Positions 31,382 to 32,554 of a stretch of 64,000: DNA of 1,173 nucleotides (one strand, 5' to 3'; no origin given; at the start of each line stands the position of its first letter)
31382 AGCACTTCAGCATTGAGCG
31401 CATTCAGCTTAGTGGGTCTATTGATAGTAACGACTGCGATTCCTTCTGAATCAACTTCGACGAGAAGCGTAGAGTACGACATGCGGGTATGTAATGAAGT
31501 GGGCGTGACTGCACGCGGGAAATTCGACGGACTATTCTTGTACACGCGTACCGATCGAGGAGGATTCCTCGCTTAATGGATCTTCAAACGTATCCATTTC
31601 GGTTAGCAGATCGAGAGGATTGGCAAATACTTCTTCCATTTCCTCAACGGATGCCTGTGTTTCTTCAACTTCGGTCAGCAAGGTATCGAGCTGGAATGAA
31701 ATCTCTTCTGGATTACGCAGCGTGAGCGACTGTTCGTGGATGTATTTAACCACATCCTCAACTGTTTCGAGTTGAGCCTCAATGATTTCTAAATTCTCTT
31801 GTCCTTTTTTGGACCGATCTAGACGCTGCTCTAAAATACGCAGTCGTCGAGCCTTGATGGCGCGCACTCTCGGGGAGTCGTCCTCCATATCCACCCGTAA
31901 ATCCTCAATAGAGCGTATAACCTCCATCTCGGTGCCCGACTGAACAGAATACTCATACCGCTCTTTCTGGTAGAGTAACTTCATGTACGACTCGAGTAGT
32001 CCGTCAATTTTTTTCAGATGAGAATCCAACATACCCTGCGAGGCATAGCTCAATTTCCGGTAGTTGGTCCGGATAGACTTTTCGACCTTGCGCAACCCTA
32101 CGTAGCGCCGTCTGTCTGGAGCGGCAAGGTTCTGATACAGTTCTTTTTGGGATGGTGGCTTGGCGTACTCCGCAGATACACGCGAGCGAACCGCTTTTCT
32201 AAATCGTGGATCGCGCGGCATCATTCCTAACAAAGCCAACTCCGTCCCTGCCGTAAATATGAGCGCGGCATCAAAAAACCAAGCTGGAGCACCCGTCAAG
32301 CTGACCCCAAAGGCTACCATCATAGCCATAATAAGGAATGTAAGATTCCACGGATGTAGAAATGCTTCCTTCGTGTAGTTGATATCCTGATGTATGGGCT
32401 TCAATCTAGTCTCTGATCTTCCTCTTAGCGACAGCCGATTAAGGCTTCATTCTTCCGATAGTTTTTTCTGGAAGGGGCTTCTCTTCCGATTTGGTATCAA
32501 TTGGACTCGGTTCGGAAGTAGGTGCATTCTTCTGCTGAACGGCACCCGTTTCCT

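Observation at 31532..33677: Three-gene bacterial ESCRT-III (PspA) operon with non-canonical partners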

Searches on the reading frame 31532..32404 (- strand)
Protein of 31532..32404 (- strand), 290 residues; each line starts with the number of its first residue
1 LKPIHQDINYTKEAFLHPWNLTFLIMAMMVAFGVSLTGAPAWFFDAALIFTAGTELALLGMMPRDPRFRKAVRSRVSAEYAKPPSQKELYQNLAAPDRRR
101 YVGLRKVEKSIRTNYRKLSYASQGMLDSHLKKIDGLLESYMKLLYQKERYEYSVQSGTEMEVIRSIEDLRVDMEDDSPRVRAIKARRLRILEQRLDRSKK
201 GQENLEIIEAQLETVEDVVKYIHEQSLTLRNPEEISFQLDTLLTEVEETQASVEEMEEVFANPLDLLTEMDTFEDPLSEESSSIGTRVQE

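Call 3: search_protein_families(library=pfam, proteins=[window:31532-32404:-], max_evalue=0.1)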
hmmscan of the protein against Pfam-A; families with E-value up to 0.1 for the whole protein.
window:31532-32404:- (290 aa): 0 families

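Call 4: search_protein_families(library=ncbifam, proteins=[window:31532-32404:-], max_evalue=0.1)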
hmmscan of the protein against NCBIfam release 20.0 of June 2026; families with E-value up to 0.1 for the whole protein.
window:31532-32404:- (290 aa): 1 family
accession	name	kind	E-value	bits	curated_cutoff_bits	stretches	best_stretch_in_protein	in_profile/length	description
TIGR04211.1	SH3_and_anchor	equivalog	0.075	12.6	65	1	153-277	23-141/198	TIGR04211 family SH3 domain-containing protein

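Call 8: find_homologous_proteins(query=window:31532-32404:-)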
Query window:31532-32404:- (290 aa): 767 proteins with E <= 0.001 among 3087 candidates; the best 120 are listed.
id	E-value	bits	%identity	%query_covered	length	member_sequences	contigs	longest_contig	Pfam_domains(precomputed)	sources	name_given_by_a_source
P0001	5.8e-183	624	100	100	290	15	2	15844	-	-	-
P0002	3.6e-148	510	84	98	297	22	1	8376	-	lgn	-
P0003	8.3e-148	509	83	100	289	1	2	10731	-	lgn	-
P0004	5.3e-146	503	86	95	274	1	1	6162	-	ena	-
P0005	2.4e-144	498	82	98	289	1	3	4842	-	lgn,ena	-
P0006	2.7e-144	498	82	98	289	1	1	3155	-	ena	-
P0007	8.1e-144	496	82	98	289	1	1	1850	-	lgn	-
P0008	8.7e-144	496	82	98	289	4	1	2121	-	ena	-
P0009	1.4e-143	495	81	99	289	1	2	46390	-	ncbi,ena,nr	ncbi:MAG: hypothetical protein O3C45_00145 [Bacteroidetes bacterium]|nr:hypothetical protein [Bacter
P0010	2.1e-143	495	81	98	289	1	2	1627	-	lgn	-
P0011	2.2e-143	495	81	99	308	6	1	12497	-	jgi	-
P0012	2.2e-143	495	81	98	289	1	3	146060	-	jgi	-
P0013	4.0e-143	494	81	99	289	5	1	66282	-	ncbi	ncbi:MAG: hypothetical protein ACPGQT_04300 [Rhodothermales bacterium]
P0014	6.2e-143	493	80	98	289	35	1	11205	-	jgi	jgi:hypothetical protein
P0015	7.0e-143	493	80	98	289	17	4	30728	-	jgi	jgi:hypothetical protein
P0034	2.0e-125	436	73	94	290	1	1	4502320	-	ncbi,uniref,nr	ncbi:hypothetical protein [Rhodocaloribacter litoris]|uniref:hypothetical protein n=1 Tax=Rhodocalor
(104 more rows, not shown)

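Call 13: find_related_loci(query=A1, collection=genome_contigs, flank=6000)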
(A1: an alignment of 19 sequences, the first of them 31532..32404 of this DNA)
Query A1 (290 aa) in genome_contigs; peptide patterns used: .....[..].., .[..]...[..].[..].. (x = any residue, [..] = any of these).
161 stretches matched a pattern; 135 encode a relative of the query (tblastn E <= 1e-3); the best 80 are kept; 80 distinct loci.
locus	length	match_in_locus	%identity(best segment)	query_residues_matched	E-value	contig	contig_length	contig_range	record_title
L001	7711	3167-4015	80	7-290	3e-155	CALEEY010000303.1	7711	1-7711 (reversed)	MAG TPA_asm: uncultured Bacteroidetes bacterium isolate ERR2206758_bin.61_CONCOCT_v1.1_MAG genome assembly, contig: ERZ8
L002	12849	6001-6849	81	7-290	7e-155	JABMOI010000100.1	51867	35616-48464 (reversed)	MAG: bacterium isolate bin.449 k141_2782115, whole genome shotgun sequence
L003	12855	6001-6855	81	5-290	4e-155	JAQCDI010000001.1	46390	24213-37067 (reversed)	MAG: Bacteroidetes bacterium isolate casp15-mb.73 NODE_932_length_46390_cov_0.062194, whole genome shotgun sequence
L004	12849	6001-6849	80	7-290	2e-154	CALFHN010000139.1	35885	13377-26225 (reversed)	MAG TPA_asm: uncultured Bacteroidetes bacterium isolate ERR2206786_bin.62_CONCOCT_v1.1_MAG genome assembly, contig: ERZ8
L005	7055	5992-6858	80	1-290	2e-154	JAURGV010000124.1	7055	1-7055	MAG: Rhodothermales bacterium isolate SFB_649D_100_68 NODE_124_length_7055_cov_3.980367, whole genome shotgun sequence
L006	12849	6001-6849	85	7-290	2e-153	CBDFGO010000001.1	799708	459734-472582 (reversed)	MAG: Rhodothermales bacterium isolate 28387fc5-9e00-4dd0-aba9-54588f9ed8d6 genome assembly, contig: contig_1, whole geno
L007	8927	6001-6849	85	7-290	2e-152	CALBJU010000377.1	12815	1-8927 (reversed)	MAG TPA_asm: uncultured Bacteroidetes bacterium isolate SRR5494785_bin.98_CONCOCT_v1.1_MAG genome assembly, contig: ERZ7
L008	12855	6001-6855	81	5-290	3e-147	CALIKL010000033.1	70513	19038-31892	MAG: uncultured bacterium isolate S1_Bin_Bin_34_sub_1 genome assembly, contig: c_000000496908, whole genome shotgun sequ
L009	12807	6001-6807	84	7-276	2e-145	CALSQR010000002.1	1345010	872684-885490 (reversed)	MAG: uncultured bacterium isolate AJ_MB375_1 genome assembly, contig: contig_24206_partial_20981_1365991_AJ_MB375, whole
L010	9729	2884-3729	75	8-290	4e-142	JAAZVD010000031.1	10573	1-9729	MAG: Bacteroidetes bacterium isolate HW_metabat.3 HW_C1581, whole genome shotgun sequence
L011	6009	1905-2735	72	7-282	2e-136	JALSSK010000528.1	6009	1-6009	MAG: Rhodothermales bacterium isolate 356-308_metabat2_scaf2bin.048 356-308_scaffold_9888_c1, whole genome shotgun seque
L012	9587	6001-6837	71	8-287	6e-132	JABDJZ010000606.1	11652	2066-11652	MAG: Rhodothermales bacterium isolate SS_bin_36 k127_1841799, whole genome shotgun sequence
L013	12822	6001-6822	72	9-282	4e-131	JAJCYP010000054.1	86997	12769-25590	MAG: Bacteroidota bacterium isolate OFTM201 OFTM201_53, whole genome shotgun sequence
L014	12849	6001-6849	73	7-290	4e-129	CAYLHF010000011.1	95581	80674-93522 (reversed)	MAG TPA_asm: uncultured Rhodothermales bacterium isolate binchicken_co275_59 genome assembly, contig: NODE_146_length_95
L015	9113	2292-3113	70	8-282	8e-129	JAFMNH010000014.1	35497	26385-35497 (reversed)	MAG: Rhodothermales bacterium isolate DEBay_Sum29NL08_33 NODE_660_length_35497_cov_6.19009, whole genome shotgun sequenc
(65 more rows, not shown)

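Call 21: search_solved_structures(query=A1, max_evalue=10, show_alignments=2)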
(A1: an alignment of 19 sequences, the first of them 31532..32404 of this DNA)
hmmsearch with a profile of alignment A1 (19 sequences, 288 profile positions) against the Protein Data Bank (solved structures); distinct sequences matched with E-value up to 10: 3.
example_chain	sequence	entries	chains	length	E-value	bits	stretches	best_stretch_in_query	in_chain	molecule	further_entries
8pb9_A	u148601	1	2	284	0.11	14.8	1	52-89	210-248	Antiactivator FleN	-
5j1j_A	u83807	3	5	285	0.11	14.8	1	52-89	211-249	Site-determining protein | Transcriptional antiactivator FleN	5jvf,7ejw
8p53_A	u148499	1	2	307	0.12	14.7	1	52-89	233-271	Antiactivator FleN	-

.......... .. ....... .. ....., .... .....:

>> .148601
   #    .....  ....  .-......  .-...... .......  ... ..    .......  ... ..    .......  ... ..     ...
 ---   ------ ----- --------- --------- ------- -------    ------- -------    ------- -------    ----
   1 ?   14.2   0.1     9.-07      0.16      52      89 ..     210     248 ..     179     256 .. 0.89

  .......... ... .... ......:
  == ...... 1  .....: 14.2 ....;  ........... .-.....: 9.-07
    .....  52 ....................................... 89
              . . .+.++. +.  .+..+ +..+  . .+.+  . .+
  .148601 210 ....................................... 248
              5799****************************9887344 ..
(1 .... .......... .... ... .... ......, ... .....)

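Call 22: search_protein_families(library=pfam, alignment_id=A1, max_evalue=10)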
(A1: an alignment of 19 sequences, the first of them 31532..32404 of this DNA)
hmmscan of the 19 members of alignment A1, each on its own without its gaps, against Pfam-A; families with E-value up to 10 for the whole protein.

A. member 1, window:31532-32404:- (290 aa): 5 families
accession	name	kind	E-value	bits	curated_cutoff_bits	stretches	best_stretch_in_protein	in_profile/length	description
PF10046.14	BLOC1_2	-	0.13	13.1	33.4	1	72-143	7-77/96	Biogenesis of lysosome-related organelles complex-1 subunit 2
PF12041.13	DELLA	-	0.47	10.8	23.8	2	203-250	21-68/69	Transcriptional regulator DELLA protein N terminal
PF05531.17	NPV_P10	-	0.87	10.6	29.8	0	188-224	27-63/75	Nucleopolyhedrovirus P10 protein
PF05377.16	FlaC_arch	-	1.3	10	27.8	1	234-260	11-37/55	Flagella accessory protein C (FlaC)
PF16326.10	ABC_tran_CTD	-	1.3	9.7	32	1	198-258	3-62/69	ABC transporter C-terminal domain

B. families by the number of members that match (of 19 scanned): 41 families (the first 25 are shown)
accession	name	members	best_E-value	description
PF05531.17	NPV_P10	14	0.0011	Nucleopolyhedrovirus P10 protein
PF10046.14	BLOC1_2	10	0.13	Biogenesis of lysosome-related organelles complex-1 subunit 2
PF08775.15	ParB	8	0.77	ParB family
PF09177.16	STX6_10_61_N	7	0.0085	Syntaxin 6/10/61, N-terminal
PF16718.10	IFS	7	0.028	Immunity factor for SPN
PF12041.13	DELLA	7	0.12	Transcriptional regulator DELLA protein N terminal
PF05377.16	FlaC_arch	5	0.14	Flagella accessory protein C (FlaC)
PF19111.5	DUF5798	4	0.099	Family of unknown function (DUF5798)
PF08651.15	DASH_Duo1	4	0.13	DASH complex subunit Duo1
PF10241.14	KxDL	3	0.034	Uncharacterized conserved protein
PF00015.26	MCPsignal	3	0.049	Methyl-accepting chemotaxis protein (MCP) signalling domain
PF23353.1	BBS2_hp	3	0.098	BBS2 hairpin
PF16326.10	ABC_tran_CTD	3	1.3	ABC transporter C-terminal domain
PF04740.18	LXG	2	0.00018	LXG domain of WXG superfamily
PF15383.11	TMEM237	2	0.067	Transmembrane protein 237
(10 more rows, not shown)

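Call 23: predict_structure(alignment_id=A1)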
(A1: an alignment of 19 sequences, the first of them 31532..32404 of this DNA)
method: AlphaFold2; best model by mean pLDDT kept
length: 290 residues; sequences in the alignment: 19
mean_pLDDT: 74.7   pTM: 0.54
mean pLDDT of the five models: 74.7, 72.9, 72.4, 69.6, 66.9
residues with pLDDT >= 90: 41; 70-90: 165; 50-70: 46; < 50: 38
segments of 3 or more residues with pLDDT < 50: 1-6, 259-290
pLDDT, mean of each block of 10 residues (from residue 1): 47 68 76 71 75 72 71 66 72 86 93 83 83 92 87 69 85 87 85 81 85 91 82 86 86 63 47 44 34
secondary structure, 60 per line:
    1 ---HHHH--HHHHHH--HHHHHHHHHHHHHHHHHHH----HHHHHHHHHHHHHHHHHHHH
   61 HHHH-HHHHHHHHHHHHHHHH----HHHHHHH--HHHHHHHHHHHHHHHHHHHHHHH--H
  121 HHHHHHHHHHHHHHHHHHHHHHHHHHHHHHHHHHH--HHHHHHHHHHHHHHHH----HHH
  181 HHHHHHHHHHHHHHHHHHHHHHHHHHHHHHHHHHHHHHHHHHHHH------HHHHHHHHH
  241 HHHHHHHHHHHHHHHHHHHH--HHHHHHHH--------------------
elements in order: H4-7 H10-15 H18-36 H41-64 H66-81 H86-92 H95-117 H120-155 H158-173 H178-225 H232-260 H263-270

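Call 26: search_protein_representatives(alignment_id=A1)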
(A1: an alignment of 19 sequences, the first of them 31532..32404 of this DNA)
Query: 19 sequences, 288 profile positions. Proteins with E-value up to 0.001 (for the whole library): 910; up to 1e-10: 386; up to 1e-30: 71. The best 150 are listed.
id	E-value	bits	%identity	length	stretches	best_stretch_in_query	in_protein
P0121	4.0e-111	387.1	-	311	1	3-276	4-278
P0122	5.5e-101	353.8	-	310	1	2-285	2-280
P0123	1.3e-96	339.4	-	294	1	1-281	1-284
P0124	2.2e-85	302.6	-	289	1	1-285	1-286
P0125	3.6e-82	292.1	-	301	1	5-274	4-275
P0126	6.1e-78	278.2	-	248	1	1-177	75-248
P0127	2.6e-72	259.7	-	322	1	1-249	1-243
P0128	3.2e-71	256.2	-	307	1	3-272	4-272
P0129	6.1e-70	251.9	-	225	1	1-162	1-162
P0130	6.7e-70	251.8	-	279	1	15-287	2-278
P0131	1.0e-68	247.9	-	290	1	1-252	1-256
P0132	5.2e-68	245.6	-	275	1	78-267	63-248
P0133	6.6e-67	242.0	-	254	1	104-279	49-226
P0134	4.4e-64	232.7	-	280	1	4-260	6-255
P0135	2.0e-61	224.0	-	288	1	4-279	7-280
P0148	1.9e-43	165.0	-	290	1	5-270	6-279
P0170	4.8e-35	137.4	-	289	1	4-270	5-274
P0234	2.3e-25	105.6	-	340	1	7-227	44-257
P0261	1.8e-22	96.1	-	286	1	7-259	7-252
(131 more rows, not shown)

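Call 27: fold_search(model_id=the predicted structure, library=pdb)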
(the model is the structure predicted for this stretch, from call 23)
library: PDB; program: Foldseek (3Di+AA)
matches with E <= 10: 441; with E <= 0.001: 0
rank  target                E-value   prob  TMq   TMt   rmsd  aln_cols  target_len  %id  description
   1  2elb                  1.2e-01  0.21  0.14  0.12  28.4       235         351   14  Crystal Structure of the BAR-PH domain of human APPL1 (released 2007-05-29)
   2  4nqi_C                1.8e-01  0.57  0.22  0.27  28.4       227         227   10  Structure of the N-terminal I-BAR domain (1-259) of D.Discoideum IBARa (released 2014-02-05)
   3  9fqr_Fz               2.5e-01  0.35  0.19  0.20  30.5       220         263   14  96-nm repeat of axonemal doublet microtubules from bovine sperm (released 2025-03-26)
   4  7rro_D0               2.7e-01  0.33  0.19  0.19  30.7       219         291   14  Structure of the 48-nm repeat doublet microtubule from bovine tracheal cilia (released 2021-10-27)
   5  8otz_ET               2.8e-01  0.33  0.19  0.19  30.5       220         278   14  48-nm repeat of the native axonemal doublet microtubule from bovine sperm (released 2023-11-22)
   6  9fed                  3.1e-01  0.77  0.25  0.36  11.8       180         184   10  Single-chain chimeric protein mimicking the interaction between HR1 and HR2 in HIV gp41 (released 2025-05-28)
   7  2v0o_C                3.5e-01  0.25  0.18  0.19  42.4       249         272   15  FCHO2 F-BAR domain (released 2007-06-26)
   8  8to0_C                3.8e-01  0.47  0.24  0.35  31.3       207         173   14  48-nm repeating structure of doublets from mouse sperm flagella (released 2023-11-01)
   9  8otz_EW               4.0e-01  0.25  0.18  0.17  30.6       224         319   16  48-nm repeat of the native axonemal doublet microtubule from bovine sperm (released 2023-11-22)
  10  2v0o_B                4.4e-01  0.20  0.17  0.18  42.2       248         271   15  FCHO2 F-BAR domain (released 2007-06-26)
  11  2z0o                  4.6e-01  0.11  0.14  0.12  28.2       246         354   14  Crystal structure of APPL1-BAR-PH domain (released 2008-05-13)
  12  2v0o_A                4.9e-01  0.18  0.16  0.17  42.9       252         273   13  FCHO2 F-BAR domain (released 2007-06-26)
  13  5vju                  5.1e-01  0.51  0.24  0.30  13.2       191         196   12  De Novo Photosynthetic Reaction Center Protein Variant Equipped with His-Tyr H-bond, Heme B, and Cd(II) ions (released 2018-04-25)
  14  9fqr_FQ               5.1e-01  0.28  0.22  0.27  28.7       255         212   16  96-nm repeat of axonemal doublet microtubules from bovine sperm (released 2025-03-26)
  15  8i7r_B4               5.7e-01  0.63  0.33  0.31  32.6       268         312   12  In situ structure of axonemal doublet microtubules in mouse sperm with 48-nm repeat (released 2023-10-11)
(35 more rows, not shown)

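Call 36: find_homologous_proteins(query=A2, max_evalue=0.00001)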
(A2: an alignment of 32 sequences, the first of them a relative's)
Query A2 (32 sequences) (286 aa, profile of the alignment): 16 proteins with E <= 0.00001 among 8000 candidates.
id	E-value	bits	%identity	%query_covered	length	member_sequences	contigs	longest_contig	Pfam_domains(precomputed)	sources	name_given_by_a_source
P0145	3.7e-79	284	100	100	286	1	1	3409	-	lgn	-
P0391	1.9e-72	262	43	95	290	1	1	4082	-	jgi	jgi:hypothetical protein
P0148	2.4e-71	258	41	94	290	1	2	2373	-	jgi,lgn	jgi:hypothetical protein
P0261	6.6e-71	257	21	96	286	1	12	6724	-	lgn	-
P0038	8.7e-71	256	34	94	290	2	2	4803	-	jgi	-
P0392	1.6e-70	256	42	95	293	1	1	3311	-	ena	-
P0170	1.0e-69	253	48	94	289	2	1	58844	-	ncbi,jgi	-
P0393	2.6e-69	252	54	99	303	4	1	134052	-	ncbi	-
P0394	3.3e-69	251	41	95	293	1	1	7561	-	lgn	-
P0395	4.0e-69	251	50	94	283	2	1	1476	-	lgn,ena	-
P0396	2.2e-68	249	49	94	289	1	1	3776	-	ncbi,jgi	-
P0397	3.7e-68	248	53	97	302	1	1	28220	-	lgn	-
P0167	1.5e-66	243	43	94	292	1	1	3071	-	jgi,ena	-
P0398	3.2e-64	235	49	94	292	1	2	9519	-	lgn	-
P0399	2.8e-60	222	21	93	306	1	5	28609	-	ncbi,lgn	-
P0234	4.2e-57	212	26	83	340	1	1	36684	-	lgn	-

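Call 37: find_encoding_contigs(protein=P0393, flank=6000, max_places=2)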
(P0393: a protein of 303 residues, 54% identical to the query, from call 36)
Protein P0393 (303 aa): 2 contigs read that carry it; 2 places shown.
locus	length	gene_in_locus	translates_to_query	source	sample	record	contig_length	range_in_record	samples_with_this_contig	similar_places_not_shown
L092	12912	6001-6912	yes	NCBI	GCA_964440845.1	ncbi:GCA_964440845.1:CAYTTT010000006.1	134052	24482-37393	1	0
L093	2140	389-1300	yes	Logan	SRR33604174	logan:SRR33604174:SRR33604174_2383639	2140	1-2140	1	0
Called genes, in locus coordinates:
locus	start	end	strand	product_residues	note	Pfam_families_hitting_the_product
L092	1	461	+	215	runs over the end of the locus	PF04055:Radical_SAM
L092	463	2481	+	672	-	PF13432:TPR_16 (faint), PF07676:PD40, PF00691:OmpA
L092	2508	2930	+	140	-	PF04134:DCC1-like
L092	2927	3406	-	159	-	PF03232:COQ7 (weak)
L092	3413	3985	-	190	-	PF12802:MarR_2 (faint)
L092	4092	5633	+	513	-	PF00749:tRNA-synt_1c, PF19269:Anticodon_2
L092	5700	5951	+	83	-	-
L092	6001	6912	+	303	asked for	-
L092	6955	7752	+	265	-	PF00378:ECH_1, PF16113:ECH_2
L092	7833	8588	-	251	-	PF01027:Bax1-I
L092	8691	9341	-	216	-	-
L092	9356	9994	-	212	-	-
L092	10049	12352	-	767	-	PF07715:Plug, PF00593:TonB_dep_Rec_b-barrel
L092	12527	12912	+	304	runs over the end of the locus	PF00892:EamA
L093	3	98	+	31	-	?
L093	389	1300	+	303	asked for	-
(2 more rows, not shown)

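Call 38: find_encoding_contigs(protein=P0399, flank=6000, max_places=2)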
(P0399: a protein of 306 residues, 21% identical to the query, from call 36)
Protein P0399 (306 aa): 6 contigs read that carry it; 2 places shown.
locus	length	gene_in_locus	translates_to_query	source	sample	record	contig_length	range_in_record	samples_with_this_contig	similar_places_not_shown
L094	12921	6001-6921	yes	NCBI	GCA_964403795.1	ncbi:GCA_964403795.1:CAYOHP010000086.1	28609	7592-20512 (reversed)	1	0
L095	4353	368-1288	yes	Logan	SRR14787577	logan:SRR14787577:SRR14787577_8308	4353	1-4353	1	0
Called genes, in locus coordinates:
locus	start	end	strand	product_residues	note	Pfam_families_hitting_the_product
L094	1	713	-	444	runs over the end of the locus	PF00069:Pkinase, PF07714:PK_Tyr_Ser-Thr, PF12773:DZR (weak), PF00498:FHA (weak)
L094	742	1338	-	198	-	PF12773:DZR, PF13240:Zn_Ribbon_1 (faint), PF13248:Zn_ribbon_3 (faint), PF16697:Yop-YscD_cpl, PF00498:FHA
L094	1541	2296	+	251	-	PF04012:PspA_IM30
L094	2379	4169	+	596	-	PF00691:OmpA (weak)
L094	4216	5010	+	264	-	PF00528:BPD_transp_1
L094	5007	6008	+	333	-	PF00005:ABC_tran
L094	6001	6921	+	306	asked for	-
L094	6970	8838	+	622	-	PF00004:AAA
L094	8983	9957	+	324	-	-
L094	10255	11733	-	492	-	-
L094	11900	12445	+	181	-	-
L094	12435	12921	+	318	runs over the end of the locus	PF03537:Glyco_hydro_114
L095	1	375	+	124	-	?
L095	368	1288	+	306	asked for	-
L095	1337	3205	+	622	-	PF00004:AAA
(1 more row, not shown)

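Call 39: find_encoding_contigs(protein=P0234, flank=6000, max_places=2)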
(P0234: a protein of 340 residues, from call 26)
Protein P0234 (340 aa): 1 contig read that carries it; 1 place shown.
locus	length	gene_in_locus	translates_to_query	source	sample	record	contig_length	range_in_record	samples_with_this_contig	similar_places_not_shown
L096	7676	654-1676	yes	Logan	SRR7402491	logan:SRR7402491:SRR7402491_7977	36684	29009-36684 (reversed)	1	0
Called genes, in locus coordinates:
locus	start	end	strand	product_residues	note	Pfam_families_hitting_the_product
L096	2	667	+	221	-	?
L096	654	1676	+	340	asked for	-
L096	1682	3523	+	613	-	PF00004:AAA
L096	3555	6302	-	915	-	PF17892:Cadherin_5, PF17963:Big_9, PF26918:Ig_Eae, PF01839:FG-GAP (faint), PF13517:FG-GAP_3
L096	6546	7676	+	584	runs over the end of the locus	PF02543:Carbam_trans_N, PF16861:Carbam_trans_C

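Call 45: find_encoding_contigs(protein=P0170, flank=6000, max_places=1)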
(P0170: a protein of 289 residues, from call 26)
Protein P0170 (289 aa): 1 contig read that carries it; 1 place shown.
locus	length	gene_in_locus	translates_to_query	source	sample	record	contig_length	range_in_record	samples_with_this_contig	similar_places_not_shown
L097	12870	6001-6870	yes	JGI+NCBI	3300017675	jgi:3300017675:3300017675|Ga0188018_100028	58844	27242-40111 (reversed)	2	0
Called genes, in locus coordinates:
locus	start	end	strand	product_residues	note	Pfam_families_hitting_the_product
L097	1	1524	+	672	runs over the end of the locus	PF07719:TPR_2 (faint), PF14559:TPR_19 (faint), PF07676:PD40, PF13620:CarboxypepD_reg (weak), PF00691:OmpA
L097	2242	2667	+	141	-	PF04134:DCC1-like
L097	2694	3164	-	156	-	-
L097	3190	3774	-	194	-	PF12802:MarR_2 (weak)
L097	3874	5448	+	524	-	PF00749:tRNA-synt_1c, PF19269:Anticodon_2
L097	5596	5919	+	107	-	-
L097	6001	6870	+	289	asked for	-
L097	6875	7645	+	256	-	PF00378:ECH_1, PF16113:ECH_2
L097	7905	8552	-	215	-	PF09365:DUF2461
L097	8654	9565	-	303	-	PF01370:Epimerase, PF02719:Polysacc_synt_2, PF04321:RmlD_sub_bind, PF13460:NAD_binding_10 (weak), PF16363:GDP_Man_Dehyd, PF07993:NAD_binding_4 (weak)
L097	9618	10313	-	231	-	PF00849:PseudoU_synth_2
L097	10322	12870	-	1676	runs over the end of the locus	PF17517:IgGFc_binding, PF00801:PKD (weak), PF18911:PKD_4, PF13573:SprB (weak), PF00801:PKD (weak), PF18911:PKD_4, PF13585:CHU_C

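Call 46: find_encoding_contigs(protein=P0397, flank=6000, max_places=1)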
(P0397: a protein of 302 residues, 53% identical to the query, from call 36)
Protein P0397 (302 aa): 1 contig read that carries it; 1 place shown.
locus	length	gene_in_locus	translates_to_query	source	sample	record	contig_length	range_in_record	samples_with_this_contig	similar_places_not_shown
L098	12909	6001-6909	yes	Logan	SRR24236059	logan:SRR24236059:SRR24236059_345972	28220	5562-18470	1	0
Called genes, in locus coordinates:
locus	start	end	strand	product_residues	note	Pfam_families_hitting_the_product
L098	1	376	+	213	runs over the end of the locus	PF13353:Fer4_12 (faint), PF04055:Radical_SAM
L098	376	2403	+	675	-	PF13432:TPR_16 (faint), PF21033:RMD1-3 (weak), PF07676:PD40, PF00691:OmpA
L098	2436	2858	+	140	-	PF04134:DCC1-like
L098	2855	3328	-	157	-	PF03232:COQ7 (weak)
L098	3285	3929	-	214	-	PF01978:TrmB (faint)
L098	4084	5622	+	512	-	PF00749:tRNA-synt_1c, PF19269:Anticodon_2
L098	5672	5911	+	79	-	-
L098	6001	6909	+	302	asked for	-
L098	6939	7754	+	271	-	PF00378:ECH_1, PF16113:ECH_2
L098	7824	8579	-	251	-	PF01027:Bax1-I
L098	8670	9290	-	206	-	-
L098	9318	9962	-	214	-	-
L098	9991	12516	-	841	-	PF07715:Plug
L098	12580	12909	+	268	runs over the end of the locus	PF00892:EamA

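Call 47: find_encoding_contigs(protein=P0261, flank=6000, max_places=2)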
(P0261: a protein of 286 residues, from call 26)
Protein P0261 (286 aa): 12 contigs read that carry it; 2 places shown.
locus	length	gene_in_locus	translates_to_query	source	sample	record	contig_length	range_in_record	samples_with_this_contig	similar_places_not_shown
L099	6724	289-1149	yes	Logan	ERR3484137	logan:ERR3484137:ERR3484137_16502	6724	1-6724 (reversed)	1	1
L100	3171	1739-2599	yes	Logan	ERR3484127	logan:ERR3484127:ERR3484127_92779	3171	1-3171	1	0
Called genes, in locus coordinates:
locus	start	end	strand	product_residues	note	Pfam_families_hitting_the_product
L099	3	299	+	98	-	?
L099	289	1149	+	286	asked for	-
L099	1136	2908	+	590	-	PF00004:AAA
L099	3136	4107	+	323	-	-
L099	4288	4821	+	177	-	-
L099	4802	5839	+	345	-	PF03537:Glyco_hydro_114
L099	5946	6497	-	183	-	PF22769:DCD, PF00692:dUTPase (weak)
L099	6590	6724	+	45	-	?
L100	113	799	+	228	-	PF00160:Pro_isomerase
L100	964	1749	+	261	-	PF00005:ABC_tran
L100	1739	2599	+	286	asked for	-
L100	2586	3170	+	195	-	?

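Call 48: find_encoding_contigs(protein=P0398, flank=6000, max_places=1)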
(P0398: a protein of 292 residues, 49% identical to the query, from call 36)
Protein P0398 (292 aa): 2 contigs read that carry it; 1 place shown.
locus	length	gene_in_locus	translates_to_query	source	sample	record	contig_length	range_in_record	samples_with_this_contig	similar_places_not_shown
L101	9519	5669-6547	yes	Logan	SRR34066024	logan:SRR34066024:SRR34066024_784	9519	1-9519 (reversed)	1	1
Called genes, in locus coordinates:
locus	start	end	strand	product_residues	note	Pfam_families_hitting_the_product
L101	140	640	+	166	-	PF01883:FeS_assembly_P, PF23451:Zn_ribbon_PaaD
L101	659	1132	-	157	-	PF03232:COQ7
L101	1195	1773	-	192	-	PF12802:MarR_2 (faint)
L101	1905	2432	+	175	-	PF01928:CYTH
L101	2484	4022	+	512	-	PF00749:tRNA-synt_1c, PF19269:Anticodon_2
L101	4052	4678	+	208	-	PF05685:Uma2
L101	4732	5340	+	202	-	PF05685:Uma2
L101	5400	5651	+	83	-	-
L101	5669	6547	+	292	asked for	-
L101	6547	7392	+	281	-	PF00378:ECH_1, PF16113:ECH_2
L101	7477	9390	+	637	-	PF02129:Peptidase_S15, PF08530:PepX_C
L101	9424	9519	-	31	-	?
